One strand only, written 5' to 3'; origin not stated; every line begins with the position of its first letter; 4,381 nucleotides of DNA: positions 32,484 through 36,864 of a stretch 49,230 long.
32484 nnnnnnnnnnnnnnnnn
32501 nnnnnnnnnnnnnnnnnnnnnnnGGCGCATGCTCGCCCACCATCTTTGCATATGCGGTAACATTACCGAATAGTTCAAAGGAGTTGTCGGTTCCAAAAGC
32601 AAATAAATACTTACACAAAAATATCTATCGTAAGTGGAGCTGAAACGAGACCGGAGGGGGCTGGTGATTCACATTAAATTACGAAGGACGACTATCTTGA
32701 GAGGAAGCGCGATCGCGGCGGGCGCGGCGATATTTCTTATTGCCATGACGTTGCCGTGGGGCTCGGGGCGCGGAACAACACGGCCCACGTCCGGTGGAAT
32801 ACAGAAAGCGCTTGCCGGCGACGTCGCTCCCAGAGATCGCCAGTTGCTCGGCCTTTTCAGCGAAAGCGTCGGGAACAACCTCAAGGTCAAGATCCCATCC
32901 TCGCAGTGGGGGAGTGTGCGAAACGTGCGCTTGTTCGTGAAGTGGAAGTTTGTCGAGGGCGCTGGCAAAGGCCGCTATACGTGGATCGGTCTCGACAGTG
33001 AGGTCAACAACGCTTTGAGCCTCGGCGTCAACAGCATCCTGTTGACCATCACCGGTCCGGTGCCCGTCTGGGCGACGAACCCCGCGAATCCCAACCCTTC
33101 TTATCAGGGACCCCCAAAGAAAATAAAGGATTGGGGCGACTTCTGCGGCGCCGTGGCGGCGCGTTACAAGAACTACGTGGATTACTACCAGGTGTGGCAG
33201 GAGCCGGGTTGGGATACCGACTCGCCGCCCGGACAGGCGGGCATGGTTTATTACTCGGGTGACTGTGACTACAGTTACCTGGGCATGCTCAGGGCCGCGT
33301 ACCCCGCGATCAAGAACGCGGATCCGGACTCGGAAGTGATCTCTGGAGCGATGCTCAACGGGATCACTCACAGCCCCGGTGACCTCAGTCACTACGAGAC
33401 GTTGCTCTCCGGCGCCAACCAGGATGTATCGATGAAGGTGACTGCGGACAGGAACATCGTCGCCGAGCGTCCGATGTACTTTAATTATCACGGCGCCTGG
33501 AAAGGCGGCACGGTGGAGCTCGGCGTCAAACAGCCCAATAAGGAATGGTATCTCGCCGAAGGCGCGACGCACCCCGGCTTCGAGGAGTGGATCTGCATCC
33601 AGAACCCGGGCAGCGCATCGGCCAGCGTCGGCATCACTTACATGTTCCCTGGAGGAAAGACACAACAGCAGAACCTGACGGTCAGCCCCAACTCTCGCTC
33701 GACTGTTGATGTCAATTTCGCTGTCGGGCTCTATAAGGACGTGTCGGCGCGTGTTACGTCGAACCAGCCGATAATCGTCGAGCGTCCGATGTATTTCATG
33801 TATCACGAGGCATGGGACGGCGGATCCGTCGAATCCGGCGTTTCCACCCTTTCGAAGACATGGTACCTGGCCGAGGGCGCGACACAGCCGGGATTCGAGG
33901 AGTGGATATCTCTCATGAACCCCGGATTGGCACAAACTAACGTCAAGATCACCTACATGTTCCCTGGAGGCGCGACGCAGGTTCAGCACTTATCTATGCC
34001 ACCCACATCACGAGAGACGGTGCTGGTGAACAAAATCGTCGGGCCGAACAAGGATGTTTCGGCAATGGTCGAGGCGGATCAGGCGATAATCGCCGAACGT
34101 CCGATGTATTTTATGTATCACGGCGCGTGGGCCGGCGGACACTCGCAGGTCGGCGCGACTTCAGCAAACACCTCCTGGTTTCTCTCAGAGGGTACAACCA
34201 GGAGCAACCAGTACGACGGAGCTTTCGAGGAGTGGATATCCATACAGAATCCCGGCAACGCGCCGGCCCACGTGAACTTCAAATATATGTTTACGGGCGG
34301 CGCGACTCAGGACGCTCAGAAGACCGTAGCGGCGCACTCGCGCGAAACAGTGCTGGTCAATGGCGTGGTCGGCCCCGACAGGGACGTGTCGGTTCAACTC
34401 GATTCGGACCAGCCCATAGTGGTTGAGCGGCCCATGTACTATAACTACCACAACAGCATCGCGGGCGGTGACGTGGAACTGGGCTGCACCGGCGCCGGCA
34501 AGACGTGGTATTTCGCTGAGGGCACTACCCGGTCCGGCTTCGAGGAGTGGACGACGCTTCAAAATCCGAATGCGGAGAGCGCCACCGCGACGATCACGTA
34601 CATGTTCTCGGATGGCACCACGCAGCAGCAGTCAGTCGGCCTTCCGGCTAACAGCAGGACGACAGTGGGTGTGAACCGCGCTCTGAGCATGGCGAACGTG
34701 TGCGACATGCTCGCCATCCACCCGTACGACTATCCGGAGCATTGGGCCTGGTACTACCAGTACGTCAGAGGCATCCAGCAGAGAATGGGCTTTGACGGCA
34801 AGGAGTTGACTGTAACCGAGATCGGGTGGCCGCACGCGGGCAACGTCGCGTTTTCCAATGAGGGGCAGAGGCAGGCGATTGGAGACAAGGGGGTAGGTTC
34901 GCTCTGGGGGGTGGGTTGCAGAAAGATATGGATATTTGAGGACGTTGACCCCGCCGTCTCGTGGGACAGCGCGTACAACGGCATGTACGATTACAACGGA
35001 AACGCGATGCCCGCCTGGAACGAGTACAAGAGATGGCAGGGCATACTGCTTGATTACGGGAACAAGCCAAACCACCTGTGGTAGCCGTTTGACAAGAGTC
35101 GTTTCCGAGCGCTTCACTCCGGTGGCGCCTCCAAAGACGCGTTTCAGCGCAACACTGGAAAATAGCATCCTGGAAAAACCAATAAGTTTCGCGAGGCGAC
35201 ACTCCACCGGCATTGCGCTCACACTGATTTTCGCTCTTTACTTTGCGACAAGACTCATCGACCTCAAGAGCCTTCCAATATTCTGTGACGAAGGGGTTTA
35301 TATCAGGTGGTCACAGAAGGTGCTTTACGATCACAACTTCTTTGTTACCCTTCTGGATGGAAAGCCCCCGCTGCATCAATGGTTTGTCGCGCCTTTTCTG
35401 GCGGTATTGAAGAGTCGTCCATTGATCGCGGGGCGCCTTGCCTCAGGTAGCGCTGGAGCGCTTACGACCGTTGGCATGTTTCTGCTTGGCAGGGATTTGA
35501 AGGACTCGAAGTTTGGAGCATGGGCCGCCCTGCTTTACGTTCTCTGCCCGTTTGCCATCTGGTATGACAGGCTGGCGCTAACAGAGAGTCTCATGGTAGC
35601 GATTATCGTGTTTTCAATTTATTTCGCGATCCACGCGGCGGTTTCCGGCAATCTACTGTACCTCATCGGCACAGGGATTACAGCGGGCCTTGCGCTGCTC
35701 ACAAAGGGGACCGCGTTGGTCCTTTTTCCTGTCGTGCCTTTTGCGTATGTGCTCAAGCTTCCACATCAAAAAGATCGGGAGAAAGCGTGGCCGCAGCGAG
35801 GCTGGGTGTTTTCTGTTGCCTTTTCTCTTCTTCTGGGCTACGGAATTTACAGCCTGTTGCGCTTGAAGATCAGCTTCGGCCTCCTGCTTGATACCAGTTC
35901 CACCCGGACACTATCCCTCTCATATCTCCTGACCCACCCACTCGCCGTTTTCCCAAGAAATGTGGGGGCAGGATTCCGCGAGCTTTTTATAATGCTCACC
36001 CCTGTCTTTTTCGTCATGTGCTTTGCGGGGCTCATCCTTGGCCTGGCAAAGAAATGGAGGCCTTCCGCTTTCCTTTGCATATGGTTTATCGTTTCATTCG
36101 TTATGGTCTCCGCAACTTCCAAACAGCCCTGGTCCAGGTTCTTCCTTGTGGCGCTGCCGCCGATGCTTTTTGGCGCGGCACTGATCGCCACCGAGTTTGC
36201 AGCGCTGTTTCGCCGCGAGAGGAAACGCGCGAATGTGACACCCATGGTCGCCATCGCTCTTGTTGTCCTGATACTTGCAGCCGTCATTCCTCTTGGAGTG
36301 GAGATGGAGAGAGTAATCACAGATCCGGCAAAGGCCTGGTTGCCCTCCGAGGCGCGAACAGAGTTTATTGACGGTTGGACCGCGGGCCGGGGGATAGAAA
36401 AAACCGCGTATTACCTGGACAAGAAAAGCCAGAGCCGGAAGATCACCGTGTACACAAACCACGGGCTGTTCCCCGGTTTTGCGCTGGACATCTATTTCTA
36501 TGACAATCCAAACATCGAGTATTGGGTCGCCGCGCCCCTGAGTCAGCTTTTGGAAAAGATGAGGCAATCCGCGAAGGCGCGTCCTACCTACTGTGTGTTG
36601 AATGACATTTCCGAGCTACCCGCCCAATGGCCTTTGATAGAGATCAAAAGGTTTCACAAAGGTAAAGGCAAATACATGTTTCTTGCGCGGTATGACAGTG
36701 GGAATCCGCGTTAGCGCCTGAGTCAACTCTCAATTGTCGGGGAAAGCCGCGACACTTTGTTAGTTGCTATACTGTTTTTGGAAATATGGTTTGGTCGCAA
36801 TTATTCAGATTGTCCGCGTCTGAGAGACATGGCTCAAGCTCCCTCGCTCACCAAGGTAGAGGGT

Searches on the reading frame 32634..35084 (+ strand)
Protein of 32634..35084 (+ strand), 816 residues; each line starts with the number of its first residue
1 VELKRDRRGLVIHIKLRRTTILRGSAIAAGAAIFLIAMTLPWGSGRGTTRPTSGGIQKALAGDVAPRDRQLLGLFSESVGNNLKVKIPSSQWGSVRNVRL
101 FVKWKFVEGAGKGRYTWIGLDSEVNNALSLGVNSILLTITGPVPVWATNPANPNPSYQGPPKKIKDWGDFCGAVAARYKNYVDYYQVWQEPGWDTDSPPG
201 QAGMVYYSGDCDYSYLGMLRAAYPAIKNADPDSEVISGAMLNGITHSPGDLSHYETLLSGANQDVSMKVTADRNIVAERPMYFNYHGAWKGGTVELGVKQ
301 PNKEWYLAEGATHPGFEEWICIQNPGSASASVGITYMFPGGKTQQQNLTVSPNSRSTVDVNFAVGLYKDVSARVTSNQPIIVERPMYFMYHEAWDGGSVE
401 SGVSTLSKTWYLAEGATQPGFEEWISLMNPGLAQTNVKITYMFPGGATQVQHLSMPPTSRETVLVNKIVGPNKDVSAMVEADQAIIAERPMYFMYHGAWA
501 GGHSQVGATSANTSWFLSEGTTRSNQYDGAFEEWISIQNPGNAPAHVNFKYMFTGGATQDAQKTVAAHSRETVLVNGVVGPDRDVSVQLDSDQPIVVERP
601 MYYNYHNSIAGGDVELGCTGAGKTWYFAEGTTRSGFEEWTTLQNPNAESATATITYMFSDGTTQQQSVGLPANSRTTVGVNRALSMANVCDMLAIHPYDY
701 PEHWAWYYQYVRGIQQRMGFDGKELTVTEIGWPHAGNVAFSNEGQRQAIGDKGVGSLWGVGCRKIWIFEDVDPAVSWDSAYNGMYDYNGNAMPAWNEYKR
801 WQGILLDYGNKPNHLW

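Call 4: search_protein_families(library=pfam, proteins=[window:32634-35084:+], max_evalue=0.01)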
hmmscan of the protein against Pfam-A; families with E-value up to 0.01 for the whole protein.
window:32634-35084:+ (816 aa): 3 families
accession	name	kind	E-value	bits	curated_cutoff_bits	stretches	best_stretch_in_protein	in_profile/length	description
PF18986.5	DUF5719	-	4.1e-17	62.7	26.2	2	300-377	48-128/319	Family of unknown function (DUF5719)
PF18974.5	DUF5710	-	0.0055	16.8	26.5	0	622-639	25-42/44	Domain of unknown function (DUF5710)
PF19526.4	Slr4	-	0.0065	16.2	25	0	315-364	279-328/370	S-layer protein Slr4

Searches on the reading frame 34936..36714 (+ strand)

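Call 6: search_protein_families(library=pfam, proteins=[window:34936-36714:+], max_evalue=0.01)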
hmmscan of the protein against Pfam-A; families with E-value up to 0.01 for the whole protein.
window:34936-36714:+ (592 aa): 2 families
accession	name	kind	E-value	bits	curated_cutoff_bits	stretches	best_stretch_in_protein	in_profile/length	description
PF13231.12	PMT_2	-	4.3e-14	53.5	26.1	1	143-291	2-148/160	Dolichyl-phosphate-mannose-protein mannosyltransferase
PF02366.24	PMT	-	3.8e-08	33.6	22.7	1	140-298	59-225/245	Dolichyl-phosphate-mannose-protein mannosyltransferase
